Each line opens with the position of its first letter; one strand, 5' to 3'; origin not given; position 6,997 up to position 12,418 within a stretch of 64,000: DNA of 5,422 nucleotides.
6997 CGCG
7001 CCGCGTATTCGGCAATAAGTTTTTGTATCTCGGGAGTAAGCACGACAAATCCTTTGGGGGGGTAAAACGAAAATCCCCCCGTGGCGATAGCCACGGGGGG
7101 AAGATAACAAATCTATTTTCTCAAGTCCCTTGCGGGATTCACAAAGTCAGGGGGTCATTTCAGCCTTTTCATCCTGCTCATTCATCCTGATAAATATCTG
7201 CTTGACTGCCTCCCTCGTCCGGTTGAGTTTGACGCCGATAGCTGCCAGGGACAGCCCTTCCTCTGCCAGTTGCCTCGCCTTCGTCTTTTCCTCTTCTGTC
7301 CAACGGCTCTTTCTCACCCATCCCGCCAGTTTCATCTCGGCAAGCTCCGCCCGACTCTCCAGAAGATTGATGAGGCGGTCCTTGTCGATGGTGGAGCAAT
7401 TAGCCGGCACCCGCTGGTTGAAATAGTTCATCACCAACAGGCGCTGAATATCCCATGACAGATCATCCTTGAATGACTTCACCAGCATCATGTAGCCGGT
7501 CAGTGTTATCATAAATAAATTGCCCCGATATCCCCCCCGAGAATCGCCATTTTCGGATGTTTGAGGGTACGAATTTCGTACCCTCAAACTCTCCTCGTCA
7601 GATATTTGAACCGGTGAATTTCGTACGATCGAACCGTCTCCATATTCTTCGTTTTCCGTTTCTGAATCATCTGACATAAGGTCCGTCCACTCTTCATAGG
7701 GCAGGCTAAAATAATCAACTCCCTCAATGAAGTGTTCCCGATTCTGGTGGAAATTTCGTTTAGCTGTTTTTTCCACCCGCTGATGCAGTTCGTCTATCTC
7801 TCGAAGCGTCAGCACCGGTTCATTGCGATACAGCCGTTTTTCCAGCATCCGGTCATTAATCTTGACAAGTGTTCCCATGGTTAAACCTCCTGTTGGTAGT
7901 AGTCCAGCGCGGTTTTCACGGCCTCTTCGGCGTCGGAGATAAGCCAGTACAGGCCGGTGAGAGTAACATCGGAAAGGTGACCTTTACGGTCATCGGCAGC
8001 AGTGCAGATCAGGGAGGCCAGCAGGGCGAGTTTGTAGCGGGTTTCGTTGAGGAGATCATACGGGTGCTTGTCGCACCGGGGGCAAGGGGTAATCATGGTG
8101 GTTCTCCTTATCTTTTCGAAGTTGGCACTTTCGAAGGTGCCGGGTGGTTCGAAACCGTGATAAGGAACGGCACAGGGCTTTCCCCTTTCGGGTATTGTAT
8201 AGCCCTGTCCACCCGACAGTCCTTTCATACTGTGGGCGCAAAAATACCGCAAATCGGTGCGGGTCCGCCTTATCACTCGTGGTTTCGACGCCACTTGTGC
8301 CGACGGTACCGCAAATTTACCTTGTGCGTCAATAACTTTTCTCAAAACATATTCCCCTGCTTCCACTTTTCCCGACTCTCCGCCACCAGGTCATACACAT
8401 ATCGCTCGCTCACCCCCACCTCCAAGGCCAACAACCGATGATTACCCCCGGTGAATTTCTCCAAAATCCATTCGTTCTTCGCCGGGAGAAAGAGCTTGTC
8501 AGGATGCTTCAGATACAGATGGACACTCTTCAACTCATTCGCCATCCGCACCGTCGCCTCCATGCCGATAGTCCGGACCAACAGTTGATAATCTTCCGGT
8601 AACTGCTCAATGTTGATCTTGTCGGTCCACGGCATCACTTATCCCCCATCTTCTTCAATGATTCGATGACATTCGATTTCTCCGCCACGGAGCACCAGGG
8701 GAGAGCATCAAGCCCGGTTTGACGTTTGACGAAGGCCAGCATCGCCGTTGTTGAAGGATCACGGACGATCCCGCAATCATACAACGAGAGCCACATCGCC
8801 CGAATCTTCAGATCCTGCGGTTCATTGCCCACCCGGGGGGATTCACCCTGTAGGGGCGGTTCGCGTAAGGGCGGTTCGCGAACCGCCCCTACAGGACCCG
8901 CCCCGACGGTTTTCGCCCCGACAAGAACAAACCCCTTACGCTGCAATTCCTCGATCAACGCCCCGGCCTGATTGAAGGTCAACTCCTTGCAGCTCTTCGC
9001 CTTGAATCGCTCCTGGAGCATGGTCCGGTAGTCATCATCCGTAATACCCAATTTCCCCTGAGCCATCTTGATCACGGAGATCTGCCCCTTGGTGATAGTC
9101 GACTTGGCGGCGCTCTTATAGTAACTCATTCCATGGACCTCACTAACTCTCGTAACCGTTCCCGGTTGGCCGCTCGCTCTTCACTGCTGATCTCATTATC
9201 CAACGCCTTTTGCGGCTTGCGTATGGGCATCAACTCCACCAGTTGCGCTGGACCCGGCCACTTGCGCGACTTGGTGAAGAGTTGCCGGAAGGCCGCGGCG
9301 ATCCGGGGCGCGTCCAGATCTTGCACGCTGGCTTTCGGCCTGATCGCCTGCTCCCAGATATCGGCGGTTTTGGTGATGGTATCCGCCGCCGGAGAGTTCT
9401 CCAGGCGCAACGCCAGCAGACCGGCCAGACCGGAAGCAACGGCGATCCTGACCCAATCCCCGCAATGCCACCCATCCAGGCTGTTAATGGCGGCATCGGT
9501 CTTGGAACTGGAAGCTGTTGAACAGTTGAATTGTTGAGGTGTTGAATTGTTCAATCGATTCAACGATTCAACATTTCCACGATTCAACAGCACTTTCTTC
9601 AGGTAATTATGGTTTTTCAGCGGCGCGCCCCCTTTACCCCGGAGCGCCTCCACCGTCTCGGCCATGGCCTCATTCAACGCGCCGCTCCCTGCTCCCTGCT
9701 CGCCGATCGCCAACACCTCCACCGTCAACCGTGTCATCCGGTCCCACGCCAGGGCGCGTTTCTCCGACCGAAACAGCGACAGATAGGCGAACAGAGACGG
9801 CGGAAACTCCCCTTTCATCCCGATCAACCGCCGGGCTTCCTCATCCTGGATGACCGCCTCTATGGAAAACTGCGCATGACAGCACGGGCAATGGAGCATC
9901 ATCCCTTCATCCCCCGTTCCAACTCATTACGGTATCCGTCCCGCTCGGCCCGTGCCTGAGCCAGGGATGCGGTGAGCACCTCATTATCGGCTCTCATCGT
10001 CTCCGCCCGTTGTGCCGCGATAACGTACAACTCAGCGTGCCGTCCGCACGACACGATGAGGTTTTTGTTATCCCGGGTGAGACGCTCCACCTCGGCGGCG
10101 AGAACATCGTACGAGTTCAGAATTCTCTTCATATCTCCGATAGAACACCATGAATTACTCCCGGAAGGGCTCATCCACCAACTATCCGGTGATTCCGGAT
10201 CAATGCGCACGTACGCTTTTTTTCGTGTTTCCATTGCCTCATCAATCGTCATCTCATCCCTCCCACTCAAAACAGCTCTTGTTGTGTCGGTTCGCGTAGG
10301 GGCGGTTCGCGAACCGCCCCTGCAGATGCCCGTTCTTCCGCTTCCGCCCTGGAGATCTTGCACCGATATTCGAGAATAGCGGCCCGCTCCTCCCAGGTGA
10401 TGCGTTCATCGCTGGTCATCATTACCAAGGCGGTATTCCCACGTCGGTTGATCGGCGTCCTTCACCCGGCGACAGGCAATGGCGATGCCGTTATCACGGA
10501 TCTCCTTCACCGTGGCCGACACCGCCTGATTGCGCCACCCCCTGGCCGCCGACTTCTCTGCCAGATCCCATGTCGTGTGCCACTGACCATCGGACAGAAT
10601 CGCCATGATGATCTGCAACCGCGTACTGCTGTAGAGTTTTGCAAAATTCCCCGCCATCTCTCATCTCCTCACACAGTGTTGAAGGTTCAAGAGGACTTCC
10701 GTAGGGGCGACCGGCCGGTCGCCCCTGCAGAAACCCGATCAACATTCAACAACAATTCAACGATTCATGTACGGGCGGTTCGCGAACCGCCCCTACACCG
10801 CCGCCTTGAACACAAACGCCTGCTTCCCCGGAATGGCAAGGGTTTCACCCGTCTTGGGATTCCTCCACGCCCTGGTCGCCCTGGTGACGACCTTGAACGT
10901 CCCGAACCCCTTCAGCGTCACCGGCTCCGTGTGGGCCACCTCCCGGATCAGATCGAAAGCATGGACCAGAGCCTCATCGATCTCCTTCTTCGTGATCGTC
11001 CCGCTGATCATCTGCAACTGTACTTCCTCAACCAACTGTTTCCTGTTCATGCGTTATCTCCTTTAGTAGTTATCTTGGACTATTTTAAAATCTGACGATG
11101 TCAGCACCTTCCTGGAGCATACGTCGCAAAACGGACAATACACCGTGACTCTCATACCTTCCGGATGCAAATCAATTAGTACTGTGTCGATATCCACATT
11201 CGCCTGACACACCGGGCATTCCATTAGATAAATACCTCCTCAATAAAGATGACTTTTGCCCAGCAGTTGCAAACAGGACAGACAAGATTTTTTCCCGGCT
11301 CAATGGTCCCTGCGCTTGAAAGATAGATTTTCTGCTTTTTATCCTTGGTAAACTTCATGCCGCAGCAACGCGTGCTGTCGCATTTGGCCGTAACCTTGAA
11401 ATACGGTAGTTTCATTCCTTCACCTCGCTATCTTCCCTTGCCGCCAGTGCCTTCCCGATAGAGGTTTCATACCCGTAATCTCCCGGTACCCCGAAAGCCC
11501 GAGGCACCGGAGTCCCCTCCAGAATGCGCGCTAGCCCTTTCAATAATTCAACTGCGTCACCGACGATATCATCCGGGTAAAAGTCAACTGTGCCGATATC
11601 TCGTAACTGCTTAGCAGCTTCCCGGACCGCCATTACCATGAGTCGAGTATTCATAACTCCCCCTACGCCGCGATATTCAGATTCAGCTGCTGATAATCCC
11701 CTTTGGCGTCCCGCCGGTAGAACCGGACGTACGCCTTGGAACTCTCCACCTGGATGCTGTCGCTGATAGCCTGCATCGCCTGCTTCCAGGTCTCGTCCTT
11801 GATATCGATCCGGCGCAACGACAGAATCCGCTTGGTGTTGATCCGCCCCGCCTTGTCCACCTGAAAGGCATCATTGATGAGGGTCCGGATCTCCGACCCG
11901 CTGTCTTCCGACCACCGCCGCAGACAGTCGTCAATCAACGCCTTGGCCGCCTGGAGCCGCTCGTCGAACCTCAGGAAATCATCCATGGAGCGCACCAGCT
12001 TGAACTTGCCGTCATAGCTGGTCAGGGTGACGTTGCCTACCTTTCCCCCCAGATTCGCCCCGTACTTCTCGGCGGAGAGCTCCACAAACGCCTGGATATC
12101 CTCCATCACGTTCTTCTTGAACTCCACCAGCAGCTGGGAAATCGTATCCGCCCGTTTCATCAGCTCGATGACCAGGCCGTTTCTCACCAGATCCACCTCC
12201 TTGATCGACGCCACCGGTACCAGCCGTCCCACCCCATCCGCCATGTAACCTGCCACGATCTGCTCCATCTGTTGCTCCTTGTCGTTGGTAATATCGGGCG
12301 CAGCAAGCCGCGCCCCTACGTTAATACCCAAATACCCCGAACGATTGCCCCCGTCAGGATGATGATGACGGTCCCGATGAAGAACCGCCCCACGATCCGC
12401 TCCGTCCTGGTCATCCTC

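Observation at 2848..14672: GTAG-headed REP-like palindromes found only inside the prophage in this window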

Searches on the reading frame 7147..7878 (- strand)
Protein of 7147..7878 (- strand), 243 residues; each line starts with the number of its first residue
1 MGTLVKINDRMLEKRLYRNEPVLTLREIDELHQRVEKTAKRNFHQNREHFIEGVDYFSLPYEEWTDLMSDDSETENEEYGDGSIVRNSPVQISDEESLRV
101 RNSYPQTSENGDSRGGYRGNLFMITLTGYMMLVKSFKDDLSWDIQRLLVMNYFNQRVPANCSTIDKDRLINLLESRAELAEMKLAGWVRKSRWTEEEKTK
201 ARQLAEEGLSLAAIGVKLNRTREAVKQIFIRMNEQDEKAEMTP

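Call 56: search_protein_families(library=pfam, proteins=[window:7147-7878:-], max_evalue=0.01)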
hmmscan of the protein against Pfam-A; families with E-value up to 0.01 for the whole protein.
window:7147-7878:- (243 aa): 3 families
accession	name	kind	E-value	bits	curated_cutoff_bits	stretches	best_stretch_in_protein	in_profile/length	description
PF10543.14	ORF6N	-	3.8e-14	53.2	27.8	1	17-134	6-85/86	ORF6N domain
PF04545.22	Sigma70_r4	-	0.0028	17.6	24.1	1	203-228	17-40/50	Sigma-70, region 4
PF07750.17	GcrA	-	0.0082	17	26.9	0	192-227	2-38/155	GcrA cell cycle regulator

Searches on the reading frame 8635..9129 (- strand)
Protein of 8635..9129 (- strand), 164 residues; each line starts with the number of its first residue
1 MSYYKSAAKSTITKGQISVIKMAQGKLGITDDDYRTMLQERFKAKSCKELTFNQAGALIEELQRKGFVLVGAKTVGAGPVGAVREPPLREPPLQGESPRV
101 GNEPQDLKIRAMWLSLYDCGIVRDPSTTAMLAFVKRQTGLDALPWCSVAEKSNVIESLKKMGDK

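Call 31: find_homologous_proteins(query=window:8635-9129:-, max_evalue=0.00001)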
Query window:8635-9129:- (164 aa): 16 proteins with E <= 0.00001 among 65 candidates.
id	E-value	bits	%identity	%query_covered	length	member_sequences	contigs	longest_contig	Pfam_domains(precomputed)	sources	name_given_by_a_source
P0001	1.8e-101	354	99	100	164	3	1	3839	PF06252.18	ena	-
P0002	1.4e-76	273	85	100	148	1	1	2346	PF06252.18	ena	-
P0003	3.1e-76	272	85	100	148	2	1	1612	PF06252.18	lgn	-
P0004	6.2e-75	268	82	100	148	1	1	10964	PF06252.18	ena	-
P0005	3.3e-73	262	81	100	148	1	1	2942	PF06252.18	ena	-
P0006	2.0e-70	253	78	100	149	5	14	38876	PF06252.18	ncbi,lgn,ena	-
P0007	6.4e-59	216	65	91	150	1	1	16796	PF06252.18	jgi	jgi:phage gp16-like protein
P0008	3.0e-56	207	66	100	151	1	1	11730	PF06252.18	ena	-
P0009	3.5e-45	171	57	93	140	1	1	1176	PF06252.18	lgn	-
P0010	2.4e-44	169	55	95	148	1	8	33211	PF06252.18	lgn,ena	-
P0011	4.3e-44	168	56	93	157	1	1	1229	PF06252.18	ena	-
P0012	6.0e-12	63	51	51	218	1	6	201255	PF06252.18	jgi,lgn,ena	-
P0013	2.2e-10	58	34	87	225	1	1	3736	PF06252.18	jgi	jgi:hypothetical protein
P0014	2.9e-10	58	34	90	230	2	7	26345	PF06252.18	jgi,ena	jgi:hypothetical protein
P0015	3.4e-10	58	34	88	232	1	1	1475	PF06252.18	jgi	-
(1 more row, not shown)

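Call 33: find_encoding_contigs(protein=P0006, flank=10000, max_places=10)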
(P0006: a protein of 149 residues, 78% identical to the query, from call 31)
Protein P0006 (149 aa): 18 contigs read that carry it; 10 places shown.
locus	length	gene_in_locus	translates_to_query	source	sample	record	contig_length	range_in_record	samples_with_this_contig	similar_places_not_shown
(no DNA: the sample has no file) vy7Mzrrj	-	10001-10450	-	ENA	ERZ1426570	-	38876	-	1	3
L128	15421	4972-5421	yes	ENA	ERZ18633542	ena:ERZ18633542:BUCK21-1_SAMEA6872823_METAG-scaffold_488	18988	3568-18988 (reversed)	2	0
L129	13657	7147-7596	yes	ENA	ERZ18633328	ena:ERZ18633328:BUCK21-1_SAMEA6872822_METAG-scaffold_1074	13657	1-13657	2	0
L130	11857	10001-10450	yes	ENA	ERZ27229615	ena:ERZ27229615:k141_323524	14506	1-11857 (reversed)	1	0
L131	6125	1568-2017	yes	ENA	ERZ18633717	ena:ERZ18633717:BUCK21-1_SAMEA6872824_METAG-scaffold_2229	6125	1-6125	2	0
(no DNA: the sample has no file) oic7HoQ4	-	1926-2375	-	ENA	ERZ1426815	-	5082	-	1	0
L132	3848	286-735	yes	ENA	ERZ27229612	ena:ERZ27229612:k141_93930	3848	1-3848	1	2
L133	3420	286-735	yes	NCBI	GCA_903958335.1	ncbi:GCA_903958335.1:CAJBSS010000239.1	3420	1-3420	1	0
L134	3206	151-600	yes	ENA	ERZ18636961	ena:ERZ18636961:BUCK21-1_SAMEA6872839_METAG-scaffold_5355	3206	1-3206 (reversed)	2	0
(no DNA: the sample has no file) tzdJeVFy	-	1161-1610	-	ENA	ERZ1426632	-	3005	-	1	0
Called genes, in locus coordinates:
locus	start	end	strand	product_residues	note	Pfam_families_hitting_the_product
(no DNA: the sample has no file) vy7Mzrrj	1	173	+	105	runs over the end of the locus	-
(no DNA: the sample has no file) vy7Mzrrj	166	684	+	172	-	-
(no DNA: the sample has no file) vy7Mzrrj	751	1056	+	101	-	-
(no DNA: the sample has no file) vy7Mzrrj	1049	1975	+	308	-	-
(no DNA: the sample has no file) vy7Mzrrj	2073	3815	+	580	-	-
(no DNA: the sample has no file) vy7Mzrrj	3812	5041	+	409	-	PF13401:AAA_22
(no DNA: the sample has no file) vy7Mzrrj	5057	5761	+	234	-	-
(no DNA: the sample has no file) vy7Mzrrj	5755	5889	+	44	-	-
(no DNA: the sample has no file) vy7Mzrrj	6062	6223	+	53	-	-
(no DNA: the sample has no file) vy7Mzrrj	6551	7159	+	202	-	PF11363:DUF3164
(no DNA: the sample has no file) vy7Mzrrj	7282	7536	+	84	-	-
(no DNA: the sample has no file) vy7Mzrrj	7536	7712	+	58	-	-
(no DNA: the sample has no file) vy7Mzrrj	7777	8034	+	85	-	PF00216:Bac_DNA_binding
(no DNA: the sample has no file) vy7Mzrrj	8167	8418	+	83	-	-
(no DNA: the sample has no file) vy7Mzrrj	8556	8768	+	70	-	-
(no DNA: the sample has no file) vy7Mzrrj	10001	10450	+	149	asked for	PF06252:GemA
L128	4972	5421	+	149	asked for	PF06252:GemA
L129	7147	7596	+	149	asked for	PF06252:GemA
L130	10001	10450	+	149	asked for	PF06252:GemA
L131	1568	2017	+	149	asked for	PF06252:GemA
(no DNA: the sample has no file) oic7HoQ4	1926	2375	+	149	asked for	PF06252:GemA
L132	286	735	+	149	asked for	PF06252:GemA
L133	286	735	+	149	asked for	PF06252:GemA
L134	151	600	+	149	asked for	PF06252:GemA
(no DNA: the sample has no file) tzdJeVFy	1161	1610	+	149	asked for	PF06252:GemA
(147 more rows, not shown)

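Call 48: find_encoding_contigs(protein=P0004, flank=10000, max_places=4)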
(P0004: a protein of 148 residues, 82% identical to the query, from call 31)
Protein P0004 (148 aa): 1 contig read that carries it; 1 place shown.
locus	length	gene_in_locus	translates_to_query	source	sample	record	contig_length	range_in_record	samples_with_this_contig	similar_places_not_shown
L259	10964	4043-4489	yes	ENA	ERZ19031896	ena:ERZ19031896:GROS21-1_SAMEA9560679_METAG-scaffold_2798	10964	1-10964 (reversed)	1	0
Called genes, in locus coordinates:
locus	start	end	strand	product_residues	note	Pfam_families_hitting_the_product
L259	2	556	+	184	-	?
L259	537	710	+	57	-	-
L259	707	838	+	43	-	-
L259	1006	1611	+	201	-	PF11363:DUF3164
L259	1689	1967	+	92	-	-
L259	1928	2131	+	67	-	-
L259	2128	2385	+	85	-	PF00216:Bac_DNA_binding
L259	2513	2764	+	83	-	-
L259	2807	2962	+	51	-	-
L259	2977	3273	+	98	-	-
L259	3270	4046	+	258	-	PF27180:HI_1489_N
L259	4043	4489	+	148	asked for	PF06252:GemA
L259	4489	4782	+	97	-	PF08765:Mor (weak)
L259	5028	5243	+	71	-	-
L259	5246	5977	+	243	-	PF10543:ORF6N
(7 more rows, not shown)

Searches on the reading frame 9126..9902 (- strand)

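Call 57: search_protein_families(library=phrogs, proteins=[window:9126-9902:-], max_evalue=0.001)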
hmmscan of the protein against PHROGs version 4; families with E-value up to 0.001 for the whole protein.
window:9126-9902:- (258 aa): 3 families
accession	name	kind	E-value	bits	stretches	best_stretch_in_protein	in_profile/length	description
phrog_8159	-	unknown function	3.4e-30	106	1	149-257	6-118/136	-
phrog_2161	-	unknown function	9.6e-28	98.5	1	1-135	2-152/191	-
phrog_9832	-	unknown function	2.2e-07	31.9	1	2-105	2-120/223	-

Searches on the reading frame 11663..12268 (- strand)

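Call 56: search_protein_families(library=pfam, proteins=[window:11663-12268:-], max_evalue=0.01)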
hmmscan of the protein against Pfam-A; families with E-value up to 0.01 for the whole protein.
window:11663-12268:- (201 aa): 1 family
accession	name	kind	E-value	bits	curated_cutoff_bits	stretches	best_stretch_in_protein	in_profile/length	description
PF11363.13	DUF3164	-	1.8e-79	266.3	23.7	1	8-200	1-193/194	Protein of unknown function (DUF3164)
